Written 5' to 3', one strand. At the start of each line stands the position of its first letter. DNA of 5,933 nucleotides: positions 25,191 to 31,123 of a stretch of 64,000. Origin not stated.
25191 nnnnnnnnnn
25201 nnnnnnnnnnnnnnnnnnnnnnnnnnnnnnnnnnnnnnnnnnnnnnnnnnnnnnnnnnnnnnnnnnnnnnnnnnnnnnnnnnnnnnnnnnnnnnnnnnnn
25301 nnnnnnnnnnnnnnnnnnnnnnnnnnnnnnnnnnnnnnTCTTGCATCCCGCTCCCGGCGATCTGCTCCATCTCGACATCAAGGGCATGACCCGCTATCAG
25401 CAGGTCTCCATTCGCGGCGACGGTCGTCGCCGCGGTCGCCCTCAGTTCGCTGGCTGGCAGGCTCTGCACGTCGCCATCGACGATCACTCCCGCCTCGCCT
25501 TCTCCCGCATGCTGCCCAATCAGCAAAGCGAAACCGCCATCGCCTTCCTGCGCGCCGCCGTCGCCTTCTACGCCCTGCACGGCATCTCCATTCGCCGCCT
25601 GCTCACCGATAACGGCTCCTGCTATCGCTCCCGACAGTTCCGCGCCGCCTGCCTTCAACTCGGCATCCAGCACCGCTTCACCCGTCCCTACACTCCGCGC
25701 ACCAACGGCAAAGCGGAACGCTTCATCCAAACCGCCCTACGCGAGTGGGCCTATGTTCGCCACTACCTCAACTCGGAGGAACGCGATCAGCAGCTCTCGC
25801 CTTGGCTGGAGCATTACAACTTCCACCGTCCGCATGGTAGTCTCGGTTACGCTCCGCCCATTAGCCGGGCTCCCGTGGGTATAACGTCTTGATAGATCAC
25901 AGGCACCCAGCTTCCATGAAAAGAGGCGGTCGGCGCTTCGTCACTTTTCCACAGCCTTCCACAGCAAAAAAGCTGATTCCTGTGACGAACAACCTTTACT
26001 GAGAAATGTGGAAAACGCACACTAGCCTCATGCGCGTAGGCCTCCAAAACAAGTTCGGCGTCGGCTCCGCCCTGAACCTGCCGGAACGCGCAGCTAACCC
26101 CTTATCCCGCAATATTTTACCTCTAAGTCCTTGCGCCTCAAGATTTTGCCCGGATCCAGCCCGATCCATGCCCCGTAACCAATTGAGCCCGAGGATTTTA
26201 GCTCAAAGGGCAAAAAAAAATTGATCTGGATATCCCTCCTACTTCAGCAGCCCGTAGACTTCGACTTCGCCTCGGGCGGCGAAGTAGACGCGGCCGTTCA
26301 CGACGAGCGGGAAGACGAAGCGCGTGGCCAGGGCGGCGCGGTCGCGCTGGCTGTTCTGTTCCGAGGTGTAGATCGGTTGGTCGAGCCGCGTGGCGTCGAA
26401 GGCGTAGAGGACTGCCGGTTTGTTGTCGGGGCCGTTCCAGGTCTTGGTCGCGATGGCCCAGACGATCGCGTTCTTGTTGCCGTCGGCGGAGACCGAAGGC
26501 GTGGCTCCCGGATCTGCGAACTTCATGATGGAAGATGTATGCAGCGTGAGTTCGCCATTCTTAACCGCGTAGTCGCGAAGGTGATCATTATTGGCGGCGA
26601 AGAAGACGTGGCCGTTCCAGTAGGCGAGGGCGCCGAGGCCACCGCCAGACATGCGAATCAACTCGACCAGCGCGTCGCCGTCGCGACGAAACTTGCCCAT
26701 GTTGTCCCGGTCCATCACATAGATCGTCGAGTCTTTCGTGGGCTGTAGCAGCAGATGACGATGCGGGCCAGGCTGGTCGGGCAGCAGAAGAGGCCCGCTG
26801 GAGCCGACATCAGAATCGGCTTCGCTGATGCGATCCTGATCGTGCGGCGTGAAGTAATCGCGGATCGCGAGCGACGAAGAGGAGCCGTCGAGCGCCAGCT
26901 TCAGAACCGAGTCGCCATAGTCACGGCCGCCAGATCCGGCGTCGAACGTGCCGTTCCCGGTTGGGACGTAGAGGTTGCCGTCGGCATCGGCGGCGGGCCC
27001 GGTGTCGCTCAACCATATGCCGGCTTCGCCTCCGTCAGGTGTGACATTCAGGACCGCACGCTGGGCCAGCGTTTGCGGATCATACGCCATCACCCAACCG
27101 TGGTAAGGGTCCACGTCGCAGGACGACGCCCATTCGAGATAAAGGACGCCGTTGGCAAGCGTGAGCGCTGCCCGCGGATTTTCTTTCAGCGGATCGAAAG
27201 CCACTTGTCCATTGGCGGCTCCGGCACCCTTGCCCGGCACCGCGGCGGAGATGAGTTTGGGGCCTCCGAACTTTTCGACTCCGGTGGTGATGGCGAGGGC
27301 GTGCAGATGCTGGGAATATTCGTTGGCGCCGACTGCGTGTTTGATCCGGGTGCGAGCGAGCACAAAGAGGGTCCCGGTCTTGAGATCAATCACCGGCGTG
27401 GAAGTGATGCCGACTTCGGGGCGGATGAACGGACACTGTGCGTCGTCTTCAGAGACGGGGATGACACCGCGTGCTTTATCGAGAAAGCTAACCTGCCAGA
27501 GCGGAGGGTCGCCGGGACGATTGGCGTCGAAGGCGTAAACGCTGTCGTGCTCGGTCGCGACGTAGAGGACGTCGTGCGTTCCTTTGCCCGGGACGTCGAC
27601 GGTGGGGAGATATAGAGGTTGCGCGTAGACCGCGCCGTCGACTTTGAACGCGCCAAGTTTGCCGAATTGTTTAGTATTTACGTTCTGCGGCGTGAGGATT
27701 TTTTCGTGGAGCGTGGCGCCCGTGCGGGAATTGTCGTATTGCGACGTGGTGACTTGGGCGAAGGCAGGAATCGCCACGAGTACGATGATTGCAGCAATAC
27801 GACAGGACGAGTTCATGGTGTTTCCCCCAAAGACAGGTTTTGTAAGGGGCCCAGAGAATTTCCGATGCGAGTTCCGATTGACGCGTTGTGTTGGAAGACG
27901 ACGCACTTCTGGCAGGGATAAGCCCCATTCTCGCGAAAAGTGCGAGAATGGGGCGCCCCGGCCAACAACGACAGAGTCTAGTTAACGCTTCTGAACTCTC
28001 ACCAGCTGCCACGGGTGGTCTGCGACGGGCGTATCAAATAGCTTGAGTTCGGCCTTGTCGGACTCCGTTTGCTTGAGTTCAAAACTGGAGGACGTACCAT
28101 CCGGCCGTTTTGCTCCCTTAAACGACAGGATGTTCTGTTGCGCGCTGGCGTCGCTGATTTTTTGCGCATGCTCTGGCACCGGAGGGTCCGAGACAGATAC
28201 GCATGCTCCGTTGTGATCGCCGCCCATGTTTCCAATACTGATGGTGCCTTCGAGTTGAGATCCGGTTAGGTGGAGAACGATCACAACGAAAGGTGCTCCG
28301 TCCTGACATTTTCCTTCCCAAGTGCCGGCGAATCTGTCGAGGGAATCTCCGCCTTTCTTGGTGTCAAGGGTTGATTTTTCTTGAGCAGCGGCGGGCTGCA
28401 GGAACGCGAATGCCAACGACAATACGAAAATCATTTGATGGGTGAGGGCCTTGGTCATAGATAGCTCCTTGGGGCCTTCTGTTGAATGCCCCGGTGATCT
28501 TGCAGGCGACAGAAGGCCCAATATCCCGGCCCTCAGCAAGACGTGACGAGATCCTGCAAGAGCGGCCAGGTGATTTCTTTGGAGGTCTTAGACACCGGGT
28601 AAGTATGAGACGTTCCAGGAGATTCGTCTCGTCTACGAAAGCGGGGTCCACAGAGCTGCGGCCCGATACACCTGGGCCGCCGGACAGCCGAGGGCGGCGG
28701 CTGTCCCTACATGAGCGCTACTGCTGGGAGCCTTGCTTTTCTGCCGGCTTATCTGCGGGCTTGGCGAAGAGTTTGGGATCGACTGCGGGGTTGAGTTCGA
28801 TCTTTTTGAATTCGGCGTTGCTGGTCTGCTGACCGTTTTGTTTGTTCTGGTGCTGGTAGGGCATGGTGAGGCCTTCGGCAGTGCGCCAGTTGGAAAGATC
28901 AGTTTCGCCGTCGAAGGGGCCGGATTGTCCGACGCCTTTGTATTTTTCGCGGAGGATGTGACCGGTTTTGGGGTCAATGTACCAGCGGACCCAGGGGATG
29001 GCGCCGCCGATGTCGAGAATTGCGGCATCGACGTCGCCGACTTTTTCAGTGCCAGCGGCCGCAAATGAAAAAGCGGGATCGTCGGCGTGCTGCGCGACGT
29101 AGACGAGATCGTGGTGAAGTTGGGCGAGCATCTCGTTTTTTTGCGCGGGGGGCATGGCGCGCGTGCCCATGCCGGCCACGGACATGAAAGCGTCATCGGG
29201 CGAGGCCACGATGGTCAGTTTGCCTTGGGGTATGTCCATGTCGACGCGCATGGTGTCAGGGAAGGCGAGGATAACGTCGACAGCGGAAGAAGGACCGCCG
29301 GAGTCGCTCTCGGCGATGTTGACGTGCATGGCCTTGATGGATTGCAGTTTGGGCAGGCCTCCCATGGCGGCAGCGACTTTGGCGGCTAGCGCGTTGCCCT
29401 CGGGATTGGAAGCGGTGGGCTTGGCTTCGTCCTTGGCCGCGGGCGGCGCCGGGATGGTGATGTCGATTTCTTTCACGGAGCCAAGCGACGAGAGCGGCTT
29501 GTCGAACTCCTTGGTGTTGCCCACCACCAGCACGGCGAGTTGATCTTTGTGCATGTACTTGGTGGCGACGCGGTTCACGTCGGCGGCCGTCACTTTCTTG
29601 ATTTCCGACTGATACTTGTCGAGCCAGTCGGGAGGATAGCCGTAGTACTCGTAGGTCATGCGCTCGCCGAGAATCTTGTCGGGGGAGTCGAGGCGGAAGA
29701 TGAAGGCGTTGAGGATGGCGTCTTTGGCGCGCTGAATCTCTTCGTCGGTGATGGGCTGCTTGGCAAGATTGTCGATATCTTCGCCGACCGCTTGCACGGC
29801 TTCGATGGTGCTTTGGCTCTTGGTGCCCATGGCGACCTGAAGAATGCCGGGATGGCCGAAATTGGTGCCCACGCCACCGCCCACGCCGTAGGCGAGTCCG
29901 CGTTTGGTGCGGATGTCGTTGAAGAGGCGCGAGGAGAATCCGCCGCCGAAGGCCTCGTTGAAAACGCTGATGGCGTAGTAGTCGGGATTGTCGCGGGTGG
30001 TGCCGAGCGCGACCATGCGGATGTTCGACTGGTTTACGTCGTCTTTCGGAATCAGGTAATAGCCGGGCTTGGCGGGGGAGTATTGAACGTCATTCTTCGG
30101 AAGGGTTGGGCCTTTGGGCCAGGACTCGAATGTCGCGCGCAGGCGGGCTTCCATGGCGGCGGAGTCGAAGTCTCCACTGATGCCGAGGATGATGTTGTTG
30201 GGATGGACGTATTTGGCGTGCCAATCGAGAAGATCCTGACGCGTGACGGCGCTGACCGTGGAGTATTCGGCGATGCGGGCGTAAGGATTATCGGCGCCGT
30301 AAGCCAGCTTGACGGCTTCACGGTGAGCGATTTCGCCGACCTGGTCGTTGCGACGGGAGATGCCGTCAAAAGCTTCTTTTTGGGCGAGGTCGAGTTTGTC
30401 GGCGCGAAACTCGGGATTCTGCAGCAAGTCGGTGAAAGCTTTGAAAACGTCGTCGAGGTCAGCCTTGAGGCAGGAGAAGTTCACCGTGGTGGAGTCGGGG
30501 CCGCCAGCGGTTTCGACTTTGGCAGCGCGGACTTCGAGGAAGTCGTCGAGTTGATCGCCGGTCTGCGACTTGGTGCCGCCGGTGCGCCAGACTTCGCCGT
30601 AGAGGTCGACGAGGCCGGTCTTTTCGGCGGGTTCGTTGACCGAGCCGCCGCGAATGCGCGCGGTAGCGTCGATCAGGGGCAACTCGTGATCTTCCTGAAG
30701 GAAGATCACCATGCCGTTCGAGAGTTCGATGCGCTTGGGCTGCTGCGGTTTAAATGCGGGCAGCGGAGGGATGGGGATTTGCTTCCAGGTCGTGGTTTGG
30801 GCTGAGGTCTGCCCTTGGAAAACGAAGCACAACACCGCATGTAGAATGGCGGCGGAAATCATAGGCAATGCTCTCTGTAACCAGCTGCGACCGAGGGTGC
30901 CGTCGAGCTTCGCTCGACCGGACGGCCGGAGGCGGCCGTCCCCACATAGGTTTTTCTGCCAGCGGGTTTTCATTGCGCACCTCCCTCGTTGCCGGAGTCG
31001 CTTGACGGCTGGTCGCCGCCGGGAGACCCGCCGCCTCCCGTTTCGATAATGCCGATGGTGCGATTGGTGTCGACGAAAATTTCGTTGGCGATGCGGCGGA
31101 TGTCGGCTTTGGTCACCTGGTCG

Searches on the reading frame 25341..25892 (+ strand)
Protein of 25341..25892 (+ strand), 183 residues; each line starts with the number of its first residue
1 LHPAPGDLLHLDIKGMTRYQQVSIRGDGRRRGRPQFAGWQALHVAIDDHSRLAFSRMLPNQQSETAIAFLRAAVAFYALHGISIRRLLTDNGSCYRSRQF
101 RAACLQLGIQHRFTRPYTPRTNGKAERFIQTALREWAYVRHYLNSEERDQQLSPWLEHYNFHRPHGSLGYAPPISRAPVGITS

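Call 3: search_protein_families(library=pfam, proteins=[window:25341-25892:+], max_evalue=0.01)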
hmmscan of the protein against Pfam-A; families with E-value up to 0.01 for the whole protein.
window:25341-25892:+ (183 aa): 2 families
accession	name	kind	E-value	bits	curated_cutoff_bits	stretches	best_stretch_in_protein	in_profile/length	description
PF13683.12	rve_3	-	4.1e-20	71.7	26.5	1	108-173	2-67/67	Integrase core domain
PF00665.32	rve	-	7.5e-19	68.3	32.6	1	29-119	22-102/102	Integrase core domain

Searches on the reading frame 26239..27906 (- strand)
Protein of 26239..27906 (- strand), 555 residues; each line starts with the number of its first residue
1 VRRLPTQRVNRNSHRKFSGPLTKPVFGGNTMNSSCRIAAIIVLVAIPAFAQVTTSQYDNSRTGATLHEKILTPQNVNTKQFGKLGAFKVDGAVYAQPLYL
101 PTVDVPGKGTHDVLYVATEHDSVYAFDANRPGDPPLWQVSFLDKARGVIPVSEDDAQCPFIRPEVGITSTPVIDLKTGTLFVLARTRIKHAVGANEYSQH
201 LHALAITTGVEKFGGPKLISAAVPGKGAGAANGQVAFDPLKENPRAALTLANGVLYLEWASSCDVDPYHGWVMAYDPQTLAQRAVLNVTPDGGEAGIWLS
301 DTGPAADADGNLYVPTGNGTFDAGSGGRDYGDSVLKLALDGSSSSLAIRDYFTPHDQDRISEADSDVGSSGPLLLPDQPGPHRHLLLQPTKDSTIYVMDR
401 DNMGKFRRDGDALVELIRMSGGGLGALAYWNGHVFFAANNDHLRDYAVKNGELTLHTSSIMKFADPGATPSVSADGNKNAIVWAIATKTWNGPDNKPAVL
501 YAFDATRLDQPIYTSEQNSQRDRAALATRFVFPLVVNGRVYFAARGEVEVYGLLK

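Call 86: search_protein_families(library=pfam, proteins=[window:26239-27906:-], max_evalue=0.0001)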
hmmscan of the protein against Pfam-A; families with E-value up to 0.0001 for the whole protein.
window:26239-27906:- (555 aa): 1 family
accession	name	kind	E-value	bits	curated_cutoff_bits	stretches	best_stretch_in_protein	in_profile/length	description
PF01011.28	PQQ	-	2.9e-05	23.4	26.7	0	307-402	237-331/595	Glucose/ethanol/alcohol dehydrogenase, beta-propeller domain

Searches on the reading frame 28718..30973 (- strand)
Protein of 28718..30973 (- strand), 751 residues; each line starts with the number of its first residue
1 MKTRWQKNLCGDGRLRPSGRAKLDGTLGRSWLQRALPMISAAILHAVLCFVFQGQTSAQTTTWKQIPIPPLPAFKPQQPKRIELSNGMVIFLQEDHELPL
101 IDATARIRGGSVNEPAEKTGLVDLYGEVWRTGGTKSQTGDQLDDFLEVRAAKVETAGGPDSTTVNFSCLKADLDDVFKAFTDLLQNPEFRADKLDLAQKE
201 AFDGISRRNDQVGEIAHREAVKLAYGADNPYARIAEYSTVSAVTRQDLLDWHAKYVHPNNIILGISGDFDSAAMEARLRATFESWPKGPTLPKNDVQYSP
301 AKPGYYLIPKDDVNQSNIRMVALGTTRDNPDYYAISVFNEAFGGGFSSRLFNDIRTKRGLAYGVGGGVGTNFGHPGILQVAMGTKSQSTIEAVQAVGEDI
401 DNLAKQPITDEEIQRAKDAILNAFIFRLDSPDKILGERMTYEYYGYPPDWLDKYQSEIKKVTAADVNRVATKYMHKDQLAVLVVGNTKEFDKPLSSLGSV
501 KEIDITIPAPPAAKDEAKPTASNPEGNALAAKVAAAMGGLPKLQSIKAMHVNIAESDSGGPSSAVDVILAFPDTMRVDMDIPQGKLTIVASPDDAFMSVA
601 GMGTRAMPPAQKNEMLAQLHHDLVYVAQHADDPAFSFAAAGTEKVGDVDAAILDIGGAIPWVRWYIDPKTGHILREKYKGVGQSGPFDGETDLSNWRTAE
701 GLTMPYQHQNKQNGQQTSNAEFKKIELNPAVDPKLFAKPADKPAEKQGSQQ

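Call 86: search_protein_families(library=pfam, proteins=[window:28718-30973:-], max_evalue=0.0001)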
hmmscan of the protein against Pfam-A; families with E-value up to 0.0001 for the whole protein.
window:28718-30973:- (751 aa): 2 families
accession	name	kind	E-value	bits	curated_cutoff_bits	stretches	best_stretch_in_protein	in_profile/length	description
PF05193.26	Peptidase_M16_C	-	4.9e-41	141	23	1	243-419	2-180/181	Peptidase M16 inactive domain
PF00675.25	Peptidase_M16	-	1.8e-06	28.4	22.3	1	107-200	19-111/149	Insulinase (Peptidase family M16)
